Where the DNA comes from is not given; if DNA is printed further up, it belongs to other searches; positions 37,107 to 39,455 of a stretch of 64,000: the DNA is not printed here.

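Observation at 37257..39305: Fusion of an AsnB-type glutamine amidotransferase with a Dph6-like (diphthine-ammonia ligase family) PP-loop domain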

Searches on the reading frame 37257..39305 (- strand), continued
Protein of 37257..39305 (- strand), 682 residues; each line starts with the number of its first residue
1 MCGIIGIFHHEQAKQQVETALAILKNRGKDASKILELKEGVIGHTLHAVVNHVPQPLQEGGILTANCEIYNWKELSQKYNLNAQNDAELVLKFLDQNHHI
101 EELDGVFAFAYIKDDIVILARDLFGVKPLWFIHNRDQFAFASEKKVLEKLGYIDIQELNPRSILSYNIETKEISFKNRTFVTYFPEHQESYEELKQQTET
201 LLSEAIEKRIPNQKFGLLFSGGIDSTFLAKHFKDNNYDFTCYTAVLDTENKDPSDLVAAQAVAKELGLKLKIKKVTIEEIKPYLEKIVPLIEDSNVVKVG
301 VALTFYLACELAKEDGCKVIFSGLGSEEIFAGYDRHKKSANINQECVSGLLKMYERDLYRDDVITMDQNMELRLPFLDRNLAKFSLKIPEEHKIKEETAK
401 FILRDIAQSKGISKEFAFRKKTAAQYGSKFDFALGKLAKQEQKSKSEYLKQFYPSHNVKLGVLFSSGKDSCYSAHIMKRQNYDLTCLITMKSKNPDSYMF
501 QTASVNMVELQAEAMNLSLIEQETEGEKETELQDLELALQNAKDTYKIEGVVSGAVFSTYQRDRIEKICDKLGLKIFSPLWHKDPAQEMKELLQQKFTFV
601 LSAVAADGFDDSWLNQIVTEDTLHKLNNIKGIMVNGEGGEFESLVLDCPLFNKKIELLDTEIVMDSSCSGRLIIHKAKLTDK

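Call 66: search_protein_families(library=pfam, proteins=[P0018], max_evalue=0.0001)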
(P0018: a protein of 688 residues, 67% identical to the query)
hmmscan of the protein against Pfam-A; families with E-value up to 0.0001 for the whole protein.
P0018 (688 aa): 7 families
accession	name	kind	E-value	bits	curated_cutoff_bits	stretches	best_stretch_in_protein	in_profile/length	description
PF01902.24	Diphthami_syn_2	-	9.3e-60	202.3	23.2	1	463-681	3-215/219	Diphthamide synthase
PF00733.27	Asn_synthase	-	7.7e-44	151.2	21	2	201-344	2-143/354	Asparagine synthase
PF13537.11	GATase_7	-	1.1e-15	58.2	25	1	55-151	13-122/123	Glutamine amidotransferase domain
PF13522.11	GATase_6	-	3.3e-11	43.8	27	1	36-146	7-130/130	Glutamine amidotransferase domain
PF24167.1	DUF7411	-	1.1e-09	38.6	28.7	0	218-283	3-63/194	Family of unknown function (DUF7411)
PF06508.19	QueC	-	1.2e-06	28.7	22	0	221-283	5-66/210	Queuosine biosynthesis protein QueC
PF03054.22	tRNA_Me_trans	-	8.5e-05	22.7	20.6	0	221-277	6-71/202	tRNA methyl transferase HUP domain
